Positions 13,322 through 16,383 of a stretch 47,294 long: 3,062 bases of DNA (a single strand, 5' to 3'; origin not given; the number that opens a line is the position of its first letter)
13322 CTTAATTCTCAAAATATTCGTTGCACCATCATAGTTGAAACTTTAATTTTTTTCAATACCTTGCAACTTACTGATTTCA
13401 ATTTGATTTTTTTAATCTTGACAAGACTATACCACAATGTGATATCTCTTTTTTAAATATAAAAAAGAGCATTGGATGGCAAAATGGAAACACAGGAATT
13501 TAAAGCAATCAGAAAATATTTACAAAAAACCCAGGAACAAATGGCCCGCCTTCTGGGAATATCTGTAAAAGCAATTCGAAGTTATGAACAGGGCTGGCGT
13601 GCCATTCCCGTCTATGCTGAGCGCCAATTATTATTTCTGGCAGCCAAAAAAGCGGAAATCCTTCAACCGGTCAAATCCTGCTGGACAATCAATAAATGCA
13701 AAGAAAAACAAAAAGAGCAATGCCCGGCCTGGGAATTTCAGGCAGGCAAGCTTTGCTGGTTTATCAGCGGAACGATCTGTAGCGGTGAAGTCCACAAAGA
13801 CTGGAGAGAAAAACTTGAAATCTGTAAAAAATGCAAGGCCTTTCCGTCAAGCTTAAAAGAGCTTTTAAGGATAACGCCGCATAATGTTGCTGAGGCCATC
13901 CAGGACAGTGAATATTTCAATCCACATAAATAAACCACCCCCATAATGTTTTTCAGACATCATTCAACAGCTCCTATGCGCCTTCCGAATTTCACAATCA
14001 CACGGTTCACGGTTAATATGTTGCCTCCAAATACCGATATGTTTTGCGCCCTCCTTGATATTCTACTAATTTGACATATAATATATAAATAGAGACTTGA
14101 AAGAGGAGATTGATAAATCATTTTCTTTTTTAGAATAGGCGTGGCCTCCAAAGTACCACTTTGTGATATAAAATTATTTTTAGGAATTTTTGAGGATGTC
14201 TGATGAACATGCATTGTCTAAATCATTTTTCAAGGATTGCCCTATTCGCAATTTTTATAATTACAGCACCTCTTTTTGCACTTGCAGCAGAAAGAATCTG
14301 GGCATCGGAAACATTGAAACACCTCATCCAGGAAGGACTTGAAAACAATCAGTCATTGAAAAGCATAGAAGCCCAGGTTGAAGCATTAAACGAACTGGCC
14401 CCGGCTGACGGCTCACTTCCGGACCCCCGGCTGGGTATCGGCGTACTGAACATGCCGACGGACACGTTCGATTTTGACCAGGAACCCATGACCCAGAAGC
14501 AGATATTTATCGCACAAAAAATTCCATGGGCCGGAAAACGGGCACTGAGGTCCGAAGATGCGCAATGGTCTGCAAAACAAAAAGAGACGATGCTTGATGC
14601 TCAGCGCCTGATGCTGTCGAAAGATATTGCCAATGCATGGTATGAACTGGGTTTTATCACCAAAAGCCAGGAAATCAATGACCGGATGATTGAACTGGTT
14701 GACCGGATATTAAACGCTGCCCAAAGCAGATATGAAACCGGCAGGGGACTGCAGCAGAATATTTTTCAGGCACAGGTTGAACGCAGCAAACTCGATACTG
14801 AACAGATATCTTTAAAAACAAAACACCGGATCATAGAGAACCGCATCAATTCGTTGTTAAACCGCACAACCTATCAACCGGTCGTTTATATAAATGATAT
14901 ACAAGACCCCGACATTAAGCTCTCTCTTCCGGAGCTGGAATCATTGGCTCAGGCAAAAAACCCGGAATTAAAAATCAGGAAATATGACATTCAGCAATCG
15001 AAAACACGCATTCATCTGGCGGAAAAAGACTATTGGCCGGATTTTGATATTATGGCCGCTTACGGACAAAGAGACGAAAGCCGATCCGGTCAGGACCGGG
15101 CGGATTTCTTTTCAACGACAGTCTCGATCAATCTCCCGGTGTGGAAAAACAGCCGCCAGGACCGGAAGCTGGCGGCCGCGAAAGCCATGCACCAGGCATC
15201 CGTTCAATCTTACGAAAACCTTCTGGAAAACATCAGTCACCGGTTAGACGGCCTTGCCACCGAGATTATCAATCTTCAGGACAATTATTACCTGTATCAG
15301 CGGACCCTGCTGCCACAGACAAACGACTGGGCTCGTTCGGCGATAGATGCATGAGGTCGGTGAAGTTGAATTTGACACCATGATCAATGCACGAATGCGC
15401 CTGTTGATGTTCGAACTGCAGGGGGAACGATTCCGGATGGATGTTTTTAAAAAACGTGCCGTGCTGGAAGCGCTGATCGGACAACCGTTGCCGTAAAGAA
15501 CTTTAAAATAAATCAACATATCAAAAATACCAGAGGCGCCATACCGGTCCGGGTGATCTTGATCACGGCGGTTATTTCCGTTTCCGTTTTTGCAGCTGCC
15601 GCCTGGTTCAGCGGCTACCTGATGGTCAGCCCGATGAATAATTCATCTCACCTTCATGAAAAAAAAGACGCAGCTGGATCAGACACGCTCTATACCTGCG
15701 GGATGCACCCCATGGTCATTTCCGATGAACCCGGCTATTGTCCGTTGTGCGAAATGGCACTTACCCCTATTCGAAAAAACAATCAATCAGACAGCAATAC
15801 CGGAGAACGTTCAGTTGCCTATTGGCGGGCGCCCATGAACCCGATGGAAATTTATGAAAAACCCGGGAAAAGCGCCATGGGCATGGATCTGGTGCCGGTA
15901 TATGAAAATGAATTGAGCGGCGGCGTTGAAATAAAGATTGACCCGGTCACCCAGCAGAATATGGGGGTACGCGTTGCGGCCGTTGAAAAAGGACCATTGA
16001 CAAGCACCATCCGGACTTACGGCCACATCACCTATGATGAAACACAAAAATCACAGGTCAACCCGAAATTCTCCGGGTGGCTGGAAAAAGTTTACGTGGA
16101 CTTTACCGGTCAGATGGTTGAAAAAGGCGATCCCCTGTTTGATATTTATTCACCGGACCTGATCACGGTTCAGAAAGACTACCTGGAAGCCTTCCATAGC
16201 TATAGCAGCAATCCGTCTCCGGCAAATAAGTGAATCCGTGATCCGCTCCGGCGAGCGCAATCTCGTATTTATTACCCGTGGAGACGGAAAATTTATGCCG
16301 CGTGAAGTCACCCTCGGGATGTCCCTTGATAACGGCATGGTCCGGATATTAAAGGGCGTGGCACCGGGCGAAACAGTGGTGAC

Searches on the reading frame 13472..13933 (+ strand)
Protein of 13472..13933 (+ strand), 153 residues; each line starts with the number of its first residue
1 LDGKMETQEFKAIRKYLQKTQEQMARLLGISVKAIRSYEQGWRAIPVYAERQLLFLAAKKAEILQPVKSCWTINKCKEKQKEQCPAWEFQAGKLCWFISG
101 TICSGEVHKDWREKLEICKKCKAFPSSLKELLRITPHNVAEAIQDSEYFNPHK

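Call 34: search_protein_families(library=pfam, proteins=[window:13472-13933:+], max_evalue=0.001)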
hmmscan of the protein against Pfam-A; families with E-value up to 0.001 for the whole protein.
window:13472-13933:+ (153 aa): 4 families
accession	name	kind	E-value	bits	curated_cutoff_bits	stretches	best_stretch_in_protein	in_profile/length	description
PF01381.28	HTH_3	-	3.1e-05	24.3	23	1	11-46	2-36/55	Helix-turn-helix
PF15731.11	MqsA_antitoxin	-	0.00045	20.8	30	1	6-67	70-130/131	Antitoxin component of bacterial toxin-antitoxin system, MqsA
PF13560.12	HTH_31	-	0.00056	20.6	27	0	9-44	5-40/64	Helix-turn-helix domain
PF12844.13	HTH_19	-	0.00099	19.4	30.2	0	10-46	4-39/64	Helix-turn-helix domain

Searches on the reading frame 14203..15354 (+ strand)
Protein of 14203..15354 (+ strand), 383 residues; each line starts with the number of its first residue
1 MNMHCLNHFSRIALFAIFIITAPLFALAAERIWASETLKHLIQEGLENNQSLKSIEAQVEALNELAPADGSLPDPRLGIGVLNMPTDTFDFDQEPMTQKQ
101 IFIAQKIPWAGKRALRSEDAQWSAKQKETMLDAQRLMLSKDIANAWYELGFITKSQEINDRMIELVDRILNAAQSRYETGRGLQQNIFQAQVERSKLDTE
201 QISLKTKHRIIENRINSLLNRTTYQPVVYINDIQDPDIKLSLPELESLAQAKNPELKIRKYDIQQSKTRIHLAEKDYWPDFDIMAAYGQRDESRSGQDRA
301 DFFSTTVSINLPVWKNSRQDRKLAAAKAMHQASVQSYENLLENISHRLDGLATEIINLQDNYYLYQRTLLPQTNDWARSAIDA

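Call 34: search_protein_families(library=pfam, proteins=[window:14203-15354:+], max_evalue=0.001)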
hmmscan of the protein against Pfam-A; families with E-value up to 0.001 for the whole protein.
window:14203-15354:+ (383 aa): 1 family
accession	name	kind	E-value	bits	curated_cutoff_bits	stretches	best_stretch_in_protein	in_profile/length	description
PF02321.23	OEP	-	2.8e-36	125.5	22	2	38-220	1-187/187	Outer membrane efflux protein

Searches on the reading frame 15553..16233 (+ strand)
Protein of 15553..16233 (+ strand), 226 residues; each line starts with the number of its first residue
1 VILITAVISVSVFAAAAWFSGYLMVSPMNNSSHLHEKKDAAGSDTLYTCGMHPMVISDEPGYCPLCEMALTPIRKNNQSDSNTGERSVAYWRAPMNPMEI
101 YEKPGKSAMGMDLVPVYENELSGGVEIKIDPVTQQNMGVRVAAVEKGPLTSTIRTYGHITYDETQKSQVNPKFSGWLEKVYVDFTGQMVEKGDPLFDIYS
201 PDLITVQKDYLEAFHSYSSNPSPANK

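Call 34: search_protein_families(library=pfam, proteins=[window:15553-16233:+], max_evalue=0.001)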
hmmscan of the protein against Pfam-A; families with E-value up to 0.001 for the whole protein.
window:15553-16233:+ (226 aa): 2 families
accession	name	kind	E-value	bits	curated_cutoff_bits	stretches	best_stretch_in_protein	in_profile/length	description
PF16576.10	HlyD_D23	-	9.4e-22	77.8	30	1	149-220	2-73/214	Barrel-sandwich domain of CusB or HlyD membrane-fusion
PF19335.5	HMBD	-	1.1e-17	64.1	23.6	2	47-72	2-27/28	Heavy metal binding domain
